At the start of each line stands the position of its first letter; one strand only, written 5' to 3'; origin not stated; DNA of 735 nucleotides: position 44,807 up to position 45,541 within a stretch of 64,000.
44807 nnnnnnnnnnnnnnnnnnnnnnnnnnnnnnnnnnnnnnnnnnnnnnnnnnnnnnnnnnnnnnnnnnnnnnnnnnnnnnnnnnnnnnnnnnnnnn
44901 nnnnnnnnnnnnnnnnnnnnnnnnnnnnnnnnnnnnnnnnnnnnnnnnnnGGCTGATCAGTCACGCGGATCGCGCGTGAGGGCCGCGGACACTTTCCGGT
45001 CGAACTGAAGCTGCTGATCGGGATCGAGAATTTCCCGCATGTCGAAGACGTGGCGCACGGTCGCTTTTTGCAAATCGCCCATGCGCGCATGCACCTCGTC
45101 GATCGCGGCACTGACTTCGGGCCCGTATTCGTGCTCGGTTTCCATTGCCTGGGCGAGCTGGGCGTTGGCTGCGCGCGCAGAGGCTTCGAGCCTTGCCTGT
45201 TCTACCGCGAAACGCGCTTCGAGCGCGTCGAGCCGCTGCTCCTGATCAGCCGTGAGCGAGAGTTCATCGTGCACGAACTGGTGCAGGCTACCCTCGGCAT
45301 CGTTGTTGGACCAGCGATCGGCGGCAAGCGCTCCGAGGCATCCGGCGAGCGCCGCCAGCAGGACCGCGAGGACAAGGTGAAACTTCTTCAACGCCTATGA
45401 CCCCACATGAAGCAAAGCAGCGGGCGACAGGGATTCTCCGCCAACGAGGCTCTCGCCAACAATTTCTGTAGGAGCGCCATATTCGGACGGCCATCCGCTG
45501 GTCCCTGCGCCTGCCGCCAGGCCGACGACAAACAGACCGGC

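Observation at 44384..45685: Complete CnrY-CnrX-CnrH-type signalling module, attached to copAB instead of an RND nickel/cobalt pump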

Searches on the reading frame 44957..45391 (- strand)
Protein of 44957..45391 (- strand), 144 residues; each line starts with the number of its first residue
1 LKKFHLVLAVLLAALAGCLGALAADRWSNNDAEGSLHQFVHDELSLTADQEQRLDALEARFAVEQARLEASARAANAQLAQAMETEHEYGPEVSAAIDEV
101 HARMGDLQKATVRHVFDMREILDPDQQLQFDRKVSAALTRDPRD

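Call 3: search_protein_families(library=pfam, proteins=[window:44957-45391:-], max_evalue=0.1)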
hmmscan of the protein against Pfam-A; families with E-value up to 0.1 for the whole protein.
window:44957-45391:- (144 aa): 4 families
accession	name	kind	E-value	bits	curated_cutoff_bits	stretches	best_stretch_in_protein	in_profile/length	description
PF13801.11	Metal_resist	-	4e-16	59.8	29.2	1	9-127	4-123/125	Heavy-metal resistance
PF07813.17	LTXXQ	-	5.8e-06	27.4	24.3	1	38-132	7-98/100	LTXXQ motif family protein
PF08139.17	LPAM_1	-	0.0012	19.6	20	1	1-18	1-17/18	Prokaryotic membrane lipoprotein lipid attachment site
PF00435.27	Spectrin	-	0.012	16.5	29.9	1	42-112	31-97/105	Spectrin repeat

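Call 4: search_solved_structures(query=window:44957-45391:-, max_evalue=10, show_alignments=3)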
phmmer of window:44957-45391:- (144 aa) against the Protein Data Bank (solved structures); distinct sequences matched with E-value up to 10: 8.
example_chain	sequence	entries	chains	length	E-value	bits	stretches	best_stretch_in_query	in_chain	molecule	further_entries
4clv_A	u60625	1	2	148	2.3e-20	76.5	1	3-140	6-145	NICKEL-COBALT-CADMIUM RESISTANCE PROTEIN NCCX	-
3zg1_A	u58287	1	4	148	9.5e-20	74.5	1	6-140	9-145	NICKEL AND COBALT RESISTANCE PROTEIN CNRR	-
4wwb_A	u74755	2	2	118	1.9e-19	73.5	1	29-140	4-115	Nickel and cobalt resistance protein CnrR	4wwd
2y39_A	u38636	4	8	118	4.9e-19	72.2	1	29-140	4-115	NICKEL AND COBALT RESISTANCE PROTEIN CNRR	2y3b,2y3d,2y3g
2y3h_A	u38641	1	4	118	1.3e-18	70.8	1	29-140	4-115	NICKEL AND COBALT RESISTANCE PROTEIN CNRR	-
4wwf_A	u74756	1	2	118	2.5e-18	69.9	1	29-140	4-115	Nickel and cobalt resistance protein CnrR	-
3epv_A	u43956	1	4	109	1.5e-17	67.4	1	36-140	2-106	Nickel and cobalt resistance protein cnrR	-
6jfv_A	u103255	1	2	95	1.1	12.9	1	40-103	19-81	Keratin, type I cytoskeletal 14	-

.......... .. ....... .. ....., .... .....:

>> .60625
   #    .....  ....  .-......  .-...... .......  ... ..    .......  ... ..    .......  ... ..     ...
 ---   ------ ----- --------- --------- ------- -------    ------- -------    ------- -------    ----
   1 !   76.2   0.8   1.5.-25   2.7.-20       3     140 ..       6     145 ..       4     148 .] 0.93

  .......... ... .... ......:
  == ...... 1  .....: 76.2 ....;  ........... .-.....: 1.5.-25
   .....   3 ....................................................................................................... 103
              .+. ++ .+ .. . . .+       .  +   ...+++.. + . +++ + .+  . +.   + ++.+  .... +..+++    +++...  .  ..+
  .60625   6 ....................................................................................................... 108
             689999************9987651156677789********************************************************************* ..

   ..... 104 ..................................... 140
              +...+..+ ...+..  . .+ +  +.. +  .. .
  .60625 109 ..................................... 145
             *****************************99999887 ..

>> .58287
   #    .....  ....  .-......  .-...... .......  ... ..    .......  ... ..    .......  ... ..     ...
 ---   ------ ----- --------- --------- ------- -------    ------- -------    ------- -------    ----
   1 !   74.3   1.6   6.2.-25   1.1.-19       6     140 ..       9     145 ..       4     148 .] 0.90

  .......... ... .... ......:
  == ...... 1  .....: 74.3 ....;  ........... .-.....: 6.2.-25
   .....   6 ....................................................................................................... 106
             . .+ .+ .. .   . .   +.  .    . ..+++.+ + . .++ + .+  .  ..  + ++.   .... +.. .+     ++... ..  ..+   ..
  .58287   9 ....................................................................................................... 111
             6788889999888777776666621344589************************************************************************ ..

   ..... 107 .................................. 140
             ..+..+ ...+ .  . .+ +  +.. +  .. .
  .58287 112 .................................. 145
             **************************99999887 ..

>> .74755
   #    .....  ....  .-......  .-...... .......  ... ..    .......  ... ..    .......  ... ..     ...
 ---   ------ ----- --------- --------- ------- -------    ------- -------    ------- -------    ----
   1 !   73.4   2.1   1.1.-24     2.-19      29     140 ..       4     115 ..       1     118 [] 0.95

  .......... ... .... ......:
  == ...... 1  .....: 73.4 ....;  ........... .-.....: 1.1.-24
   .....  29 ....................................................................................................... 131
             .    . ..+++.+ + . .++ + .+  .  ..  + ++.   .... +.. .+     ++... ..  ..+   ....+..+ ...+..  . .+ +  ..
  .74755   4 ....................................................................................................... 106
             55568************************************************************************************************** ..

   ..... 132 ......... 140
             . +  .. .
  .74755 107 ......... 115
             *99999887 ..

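Call 7: search_protein_families(library=ncbifam, proteins=[window:44957-45391:-], max_evalue=1)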
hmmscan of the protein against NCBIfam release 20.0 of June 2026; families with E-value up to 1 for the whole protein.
window:44957-45391:- (144 aa): 3 families
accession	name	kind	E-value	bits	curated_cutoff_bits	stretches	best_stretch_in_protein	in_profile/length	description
NF047847.2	SS_mature_LptM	equivalog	0.091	12.9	27.7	1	1-18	1-20/31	LPS translocon maturation chaperone LptM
TIGR00998.1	8a0101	subfamily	0.12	11.3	390.8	1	59-117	153-212/334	EmrA/EmrK family multidrug efflux transporter periplasmic adaptor subunit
NF003454.1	PRK05035.1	equivalog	0.18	10.3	345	1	46-111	437-503/556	electron transport complex subunit RsxC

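Call 10: find_homologous_proteins(query=window:44957-45391:-)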
Query window:44957-45391:- (144 aa): 248 proteins with E <= 0.001 among 2031 candidates; the best 120 are listed.
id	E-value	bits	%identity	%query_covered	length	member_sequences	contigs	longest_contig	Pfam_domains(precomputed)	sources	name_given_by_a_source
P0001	1.8e-84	298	99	100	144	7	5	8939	PF13801.12,PF07813.18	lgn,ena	-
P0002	4.8e-84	297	99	100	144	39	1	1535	PF13801.12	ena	-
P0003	5.0e-83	294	98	100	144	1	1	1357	PF13801.12,PF07813.18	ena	-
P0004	6.9e-83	293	99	100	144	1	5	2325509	PF13801.12,PF07813.18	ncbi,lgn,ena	ncbi:periplasmic heavy metal sensor [Citromicrobium bathyomarinum]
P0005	1.9e-82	292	97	100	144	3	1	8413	PF13801.12,PF07813.18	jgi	jgi:Spy/CpxP family protein refolding chaperone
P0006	1.9e-82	292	98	100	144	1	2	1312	PF13801.12,PF07813.18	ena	-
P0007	2.1e-82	292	97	100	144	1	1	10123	PF13801.12,PF07813.18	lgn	-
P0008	2.5e-82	291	98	100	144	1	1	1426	PF13801.12,PF07813.18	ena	-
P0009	6.9e-82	290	97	100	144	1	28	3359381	PF13801.12,PF07813.18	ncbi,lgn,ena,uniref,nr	ncbi:periplasmic heavy metal sensor [Qipengyuania sp. CAU 1752]|uniref:Periplasmic heavy metal senso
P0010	8.9e-82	290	97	100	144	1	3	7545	PF13801.12,PF07813.18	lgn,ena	-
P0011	1.4e-81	289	97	100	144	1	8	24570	PF13801.12,PF07813.18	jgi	jgi:Spy/CpxP family protein refolding chaperone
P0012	1.8e-81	289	97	100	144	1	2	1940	PF13801.12,PF07813.18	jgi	-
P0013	1.8e-81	289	97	100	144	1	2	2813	PF13801.12,PF07813.18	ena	-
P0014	1.9e-81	289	97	100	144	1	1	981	PF13801.12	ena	-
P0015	3.7e-81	288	97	100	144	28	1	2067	PF13801.12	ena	-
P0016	9.0e-81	286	96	100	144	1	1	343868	PF13801.12,PF07813.18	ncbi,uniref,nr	ncbi:periplasmic heavy metal sensor [Qipengyuania zhejiangensis]|uniref:periplasmic heavy metal sens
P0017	3.4e-80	284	95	100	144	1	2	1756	PF13801.12,PF07813.18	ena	-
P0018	1.1e-74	267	88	100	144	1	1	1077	PF13801.12,PF07813.18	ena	-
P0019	1.7e-72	260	86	100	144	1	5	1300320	PF13801.12,PF07813.18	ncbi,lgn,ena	-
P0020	2.1e-72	259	86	100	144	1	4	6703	PF13801.12,PF07813.18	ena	-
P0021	3.5e-72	259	85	100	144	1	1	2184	PF13801.12,PF07813.18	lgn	-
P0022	3.6e-72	259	86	100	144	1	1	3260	PF13801.12,PF07813.18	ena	-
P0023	6.0e-72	258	84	100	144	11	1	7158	PF13801.12,PF07813.18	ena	-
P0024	7.7e-72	257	85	100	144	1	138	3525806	PF13801.12,PF07813.18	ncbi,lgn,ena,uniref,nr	ncbi:periplasmic heavy metal sensor [Qipengyuania citrea]|uniref:Periplasmic heavy metal sensor n=1 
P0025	8.5e-72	257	85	100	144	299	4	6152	PF13801.12,PF07813.18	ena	-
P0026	8.6e-72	257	85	100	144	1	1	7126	PF13801.12,PF07813.18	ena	-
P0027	1.1e-71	257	85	100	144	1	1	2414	PF13801.12,PF07813.18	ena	-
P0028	1.3e-71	257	85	100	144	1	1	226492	PF13801.12,PF07813.18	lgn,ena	-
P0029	1.5e-71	257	85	100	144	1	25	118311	PF13801.12,PF07813.18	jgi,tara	jgi:nickel and cobalt resistance protein CnrR|tara:strand:+ start:6894 stop:7328 length:435 start_co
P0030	1.6e-71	256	85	100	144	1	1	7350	PF13801.12,PF07813.18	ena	-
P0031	1.9e-71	256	85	100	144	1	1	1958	PF13801.12,PF07813.18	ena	-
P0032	2.2e-71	256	85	100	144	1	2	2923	PF13801.12,PF07813.18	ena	-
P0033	2.8e-71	256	85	100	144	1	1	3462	PF13801.12,PF07813.18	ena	-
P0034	4.0e-71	255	85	100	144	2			PF13801.12,PF07813.18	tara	tara:strand:+ start:12374 stop:12808 length:435 start_codon:yes stop_codon:yes gene_type:complete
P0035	5.6e-71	255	85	100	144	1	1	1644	PF13801.12,PF07813.18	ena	-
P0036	5.9e-71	255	85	100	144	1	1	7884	PF13801.12,PF07813.18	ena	-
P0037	6.1e-71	255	85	100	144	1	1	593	PF13801.12,PF07813.18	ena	-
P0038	7.7e-71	254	84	100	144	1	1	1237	PF13801.12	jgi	-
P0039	8.9e-71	254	85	100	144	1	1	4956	PF13801.12,PF07813.18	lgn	-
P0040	2.1e-69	250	82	100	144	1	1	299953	PF13801.12,PF07813.18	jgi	jgi:nickel and cobalt resistance protein CnrR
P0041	4.9e-69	248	83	100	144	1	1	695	PF13801.12,PF07813.18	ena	-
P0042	1.8e-68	247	83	100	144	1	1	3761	PF13801.12,PF07813.18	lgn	-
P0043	1.3e-67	244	82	100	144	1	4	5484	PF13801.12,PF07813.18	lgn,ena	-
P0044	2.1e-67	243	86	94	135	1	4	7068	PF13801.12,PF07813.18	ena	-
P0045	3.2e-66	239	80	100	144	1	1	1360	PF13801.12,PF07813.18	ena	-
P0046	7.0e-66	238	80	100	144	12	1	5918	PF13801.12,PF07813.18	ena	-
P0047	3.6e-65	236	80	99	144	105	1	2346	PF13801.12,PF07813.18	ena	-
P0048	3.7e-65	236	81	100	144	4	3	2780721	PF13801.12,PF07813.18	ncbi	ncbi:MAG: periplasmic heavy metal sensor [Alteripontixanthobacter sp.]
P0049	1.1e-64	234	79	99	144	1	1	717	PF13801.12,PF07813.18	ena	-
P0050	1.2e-64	234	80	99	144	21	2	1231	PF13801.12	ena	-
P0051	5.5e-64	232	80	99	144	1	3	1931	PF13801.12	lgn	-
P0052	7.2e-64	232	77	100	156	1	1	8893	PF13801.12,PF07813.18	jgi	jgi:Spy/CpxP family protein refolding chaperone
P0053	2.9e-63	230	78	99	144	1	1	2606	PF13801.12,PF07813.18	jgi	jgi:2C-methyl-D-erythritol 2,4-cyclodiphosphate synthase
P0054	1.0e-62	228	76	100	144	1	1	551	PF13801.12,PF07813.18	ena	-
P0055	1.2e-59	218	74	88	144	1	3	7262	PF13801.12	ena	-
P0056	1.4e-59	218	74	100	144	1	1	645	PF13801.12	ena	-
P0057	1.7e-59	218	74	88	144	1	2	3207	PF13801.12,PF07813.18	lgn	-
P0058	1.8e-59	217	73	100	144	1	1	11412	PF13801.12,PF07813.18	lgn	-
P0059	2.2e-59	217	74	88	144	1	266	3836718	PF13801.12,PF07813.18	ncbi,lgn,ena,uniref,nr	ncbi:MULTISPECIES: periplasmic heavy metal sensor [Erythrobacteraceae]|uniref:Heavy metal resistance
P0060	2.4e-59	217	74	88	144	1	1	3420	PF13801.12,PF07813.18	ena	-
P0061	2.8e-59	217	74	88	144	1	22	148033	PF13801.12,PF07813.18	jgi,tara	jgi:Spy/CpxP family protein refolding chaperone|tara:strand:- start:740 stop:1174 length:435 start_c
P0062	3.4e-59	217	73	100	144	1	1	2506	PF13801.12,PF07813.18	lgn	-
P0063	3.8e-59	216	72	100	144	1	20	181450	PF13801.12,PF07813.18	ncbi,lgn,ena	-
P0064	3.8e-59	216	74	100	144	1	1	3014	PF13801.12,PF07813.18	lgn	-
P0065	4.4e-59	216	73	88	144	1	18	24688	PF13801.12,PF07813.18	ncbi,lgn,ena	-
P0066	6.0e-59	216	74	100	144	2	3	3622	PF13801.12,PF07813.18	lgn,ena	-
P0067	6.2e-59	216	72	100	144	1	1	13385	PF13801.12,PF07813.18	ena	-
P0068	6.4e-59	216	73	88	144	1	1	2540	PF13801.12,PF07813.18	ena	-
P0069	6.6e-59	216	73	88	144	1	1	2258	PF13801.12,PF07813.18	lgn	-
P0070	6.7e-59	216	72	100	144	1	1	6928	PF13801.12,PF07813.18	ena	-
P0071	7.4e-59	215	73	88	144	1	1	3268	PF13801.12,PF07813.18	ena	-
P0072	7.5e-59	215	74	88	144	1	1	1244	PF13801.12,PF07813.18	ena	-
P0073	8.6e-59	215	70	100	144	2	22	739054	PF13801.12,PF07813.18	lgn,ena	-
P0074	9.7e-59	215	73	88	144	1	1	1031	PF13801.12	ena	-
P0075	1.1e-58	215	72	85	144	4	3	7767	PF13801.12,PF07813.18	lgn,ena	-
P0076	1.2e-58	215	73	88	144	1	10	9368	PF13801.12,PF07813.18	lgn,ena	-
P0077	1.4e-58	215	73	88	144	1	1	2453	PF13801.12,PF07813.18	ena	-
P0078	1.4e-58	215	73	88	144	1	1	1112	PF13801.12,PF07813.18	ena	-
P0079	1.6e-58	214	73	88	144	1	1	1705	PF13801.12,PF07813.18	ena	-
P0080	1.7e-58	214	70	85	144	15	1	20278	PF13801.12,PF07813.18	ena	-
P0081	1.8e-58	214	73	100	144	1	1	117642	PF13801.12,PF07813.18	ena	-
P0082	1.9e-58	214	73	88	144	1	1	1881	PF13801.12,PF07813.18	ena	-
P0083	2.1e-58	214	74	97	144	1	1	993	PF13801.12,PF07813.18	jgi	-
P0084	2.5e-58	214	72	88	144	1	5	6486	PF13801.12,PF07813.18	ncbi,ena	-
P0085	2.7e-58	214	73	88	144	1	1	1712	PF13801.12,PF07813.18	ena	-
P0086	2.9e-58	214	72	88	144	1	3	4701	PF13801.12,PF07813.18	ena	-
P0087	4.7e-58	213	72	100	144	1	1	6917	PF13801.12,PF07813.18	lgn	-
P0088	1.3e-57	211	72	88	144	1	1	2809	PF13801.12,PF07813.18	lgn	-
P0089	3.4e-57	210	69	100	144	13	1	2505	PF13801.12,PF07813.18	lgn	-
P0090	4.9e-57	210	75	82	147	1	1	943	PF13801.12,PF07813.18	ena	-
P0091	7.2e-57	209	71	100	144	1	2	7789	PF13801.12,PF07813.18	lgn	-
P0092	7.5e-57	209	70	100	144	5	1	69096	PF13801.12,PF07813.18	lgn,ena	-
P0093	1.1e-56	209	68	85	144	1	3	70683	PF13801.12,PF07813.18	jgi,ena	-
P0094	1.4e-56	208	75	82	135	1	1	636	PF13801.12,PF07813.18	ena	-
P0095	2.2e-56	208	68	100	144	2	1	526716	PF13801.12,PF07813.18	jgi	-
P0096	2.8e-56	207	68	100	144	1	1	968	PF13801.12,PF07813.18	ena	-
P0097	3.1e-56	207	71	100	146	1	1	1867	PF13801.12,PF07813.18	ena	-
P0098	7.1e-56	206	69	100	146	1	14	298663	PF13801.12,PF07813.18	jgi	jgi:Spy/CpxP family protein refolding chaperone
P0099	7.8e-56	206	70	99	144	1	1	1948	PF13801.12,PF07813.18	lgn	-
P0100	7.9e-56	206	68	100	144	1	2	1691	PF13801.12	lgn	-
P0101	8.4e-56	206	98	73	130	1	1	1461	PF13801.12,PF07813.18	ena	-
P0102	9.4e-56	205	69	84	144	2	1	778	PF13801.12,PF07813.18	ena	-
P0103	1.3e-55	205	69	98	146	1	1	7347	PF13801.12,PF07813.18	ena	-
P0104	1.5e-55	205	68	99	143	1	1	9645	PF13801.12,PF07813.18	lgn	-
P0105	4.9e-55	203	69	100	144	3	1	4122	PF13801.12,PF07813.18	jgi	jgi:Spy/CpxP family protein refolding chaperone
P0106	9.8e-55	202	76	100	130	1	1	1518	PF13801.12,PF07813.18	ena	-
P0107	1.1e-54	202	67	89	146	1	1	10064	PF13801.12,PF07813.18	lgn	-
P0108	1.8e-54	201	69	100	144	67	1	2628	PF13801.12,PF07813.18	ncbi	-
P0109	3.1e-54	201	66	99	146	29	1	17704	PF13801.12,PF07813.18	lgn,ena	-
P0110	4.8e-54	200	63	83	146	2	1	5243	PF13801.12,PF07813.18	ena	-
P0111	5.1e-54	200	69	88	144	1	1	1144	PF13801.12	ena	-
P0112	6.3e-54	200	66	100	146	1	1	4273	PF13801.12,PF07813.18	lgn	-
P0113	9.1e-54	199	65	100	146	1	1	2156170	PF13801.12,PF07813.18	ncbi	-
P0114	1.9e-53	198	67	100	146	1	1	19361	PF13801.12,PF07813.18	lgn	-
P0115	4.9e-53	197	67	98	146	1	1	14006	PF13801.12,PF07813.18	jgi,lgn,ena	-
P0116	9.4e-53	196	99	69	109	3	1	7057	PF13801.12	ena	-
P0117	1.1e-52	196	65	100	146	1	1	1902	PF13801.12,PF07813.18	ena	-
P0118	1.2e-52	195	67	98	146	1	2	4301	PF13801.12,PF07813.18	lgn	-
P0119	1.3e-52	195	63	100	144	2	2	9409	PF13801.12,PF07813.18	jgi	-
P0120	1.8e-52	195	66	99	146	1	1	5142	PF13801.12,PF07813.18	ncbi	-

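Call 12: find_encoding_contigs(protein=P0059, flank=8000, max_places=5)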
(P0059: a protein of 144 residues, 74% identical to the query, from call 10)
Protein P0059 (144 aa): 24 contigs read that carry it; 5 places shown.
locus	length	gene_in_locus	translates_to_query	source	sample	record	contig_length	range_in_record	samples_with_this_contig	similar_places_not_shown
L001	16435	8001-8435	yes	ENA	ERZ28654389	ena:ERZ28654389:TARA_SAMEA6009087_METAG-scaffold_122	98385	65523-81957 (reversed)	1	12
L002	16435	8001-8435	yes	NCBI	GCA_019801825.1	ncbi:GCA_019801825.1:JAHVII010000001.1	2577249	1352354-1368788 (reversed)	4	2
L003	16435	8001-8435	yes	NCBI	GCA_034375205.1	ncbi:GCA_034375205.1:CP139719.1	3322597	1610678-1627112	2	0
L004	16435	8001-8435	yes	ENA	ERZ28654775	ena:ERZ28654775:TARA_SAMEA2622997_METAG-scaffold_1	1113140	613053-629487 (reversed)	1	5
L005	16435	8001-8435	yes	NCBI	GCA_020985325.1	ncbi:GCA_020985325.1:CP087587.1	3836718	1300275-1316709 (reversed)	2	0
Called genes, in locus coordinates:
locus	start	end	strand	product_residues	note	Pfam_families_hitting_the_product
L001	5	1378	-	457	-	PF00324:AA_permease, PF13520:AA_permease_2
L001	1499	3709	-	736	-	PF19335:HMBD, PF00122:E1-E2_ATPase, PF00702:Hydrolase, PF08282:Hydrolase_3 (faint)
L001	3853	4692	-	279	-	PF04326:SLFN_AlbA_2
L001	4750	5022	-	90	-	PF18926:DUF5676 (weak)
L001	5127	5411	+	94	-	PF02583:Trns_repr_metal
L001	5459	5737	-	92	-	-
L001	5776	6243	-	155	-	PF04214:DUF411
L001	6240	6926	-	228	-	PF13489:Methyltransf_23, PF05175:MTS (faint), PF13847:Methyltransf_31, PF08241:Methyltransf_11, PF08242:Methyltransf_12, PF13649:Methyltransf_25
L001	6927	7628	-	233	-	PF09990:DUF2231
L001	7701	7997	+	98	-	-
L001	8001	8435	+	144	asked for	PF13801:Metal_resist, PF07813:LTXXQ (weak)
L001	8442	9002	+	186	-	PF04542:Sigma70_r2, PF07638:Sigma70_ECF (weak), PF08281:Sigma70_r4_2, PF04545:Sigma70_r4 (weak), PF22233:PhyR_sigma-like (weak)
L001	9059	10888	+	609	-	PF07732:Cu-oxidase_3, PF00394:Cu-oxidase, PF07731:Cu-oxidase_2, PF07732:Cu-oxidase_3 (weak)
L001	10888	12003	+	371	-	PF05275:CopB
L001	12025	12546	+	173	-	PF13474:SnoaL_3, PF14534:DUF4440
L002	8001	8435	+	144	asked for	PF13801:Metal_resist, PF07813:LTXXQ (weak)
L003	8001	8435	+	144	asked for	PF13801:Metal_resist, PF07813:LTXXQ (weak)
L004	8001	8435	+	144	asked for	PF13801:Metal_resist, PF07813:LTXXQ (weak)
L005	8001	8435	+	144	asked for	PF13801:Metal_resist, PF07813:LTXXQ (weak)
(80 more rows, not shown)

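Call 35: search_protein_representatives(protein=window:44957-45391:-)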
Query: 144 residues. Proteins with E-value up to 0.001 (for the whole library): 536; up to 1e-10: 263; up to 1e-30: 12. The best 150 are listed.
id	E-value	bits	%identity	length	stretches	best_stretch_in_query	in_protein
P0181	1.9e-45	170.5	82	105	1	40-143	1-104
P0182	7.2e-45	168.6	60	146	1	3-142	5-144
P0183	2.1e-39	151.0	80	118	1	1-92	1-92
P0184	3.6e-38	147.0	63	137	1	1-110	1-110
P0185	1.0e-36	142.3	54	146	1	6-141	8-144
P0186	5.6e-35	136.7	62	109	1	36-144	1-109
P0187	1.4e-32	128.9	72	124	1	5-94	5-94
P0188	1.1e-31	126.0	50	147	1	5-143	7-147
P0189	3.1e-31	124.6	49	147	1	8-142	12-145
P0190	4.3e-31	124.1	86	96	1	74-144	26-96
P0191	5.7e-31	123.7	48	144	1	1-142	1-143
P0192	7.0e-31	123.4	49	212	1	8-143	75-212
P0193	4.3e-30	120.9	51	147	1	5-140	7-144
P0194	1.0e-28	116.4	49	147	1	5-143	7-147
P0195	2.4e-28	115.2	46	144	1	7-142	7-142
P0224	2.2e-22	96.0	37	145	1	6-142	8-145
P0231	3.9e-21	91.9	39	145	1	11-139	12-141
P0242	4.6e-20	88.4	38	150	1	7-138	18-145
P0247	2.1e-19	86.3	41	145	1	6-142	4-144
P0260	2.9e-18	82.7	43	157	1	31-142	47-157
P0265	5.4e-18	81.8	35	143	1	7-140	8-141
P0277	4.3e-17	78.9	34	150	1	4-133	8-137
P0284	1.5e-16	77.1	31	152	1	4-141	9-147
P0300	6.6e-16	75.0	30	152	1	10-135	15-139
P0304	9.6e-16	74.5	31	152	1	4-128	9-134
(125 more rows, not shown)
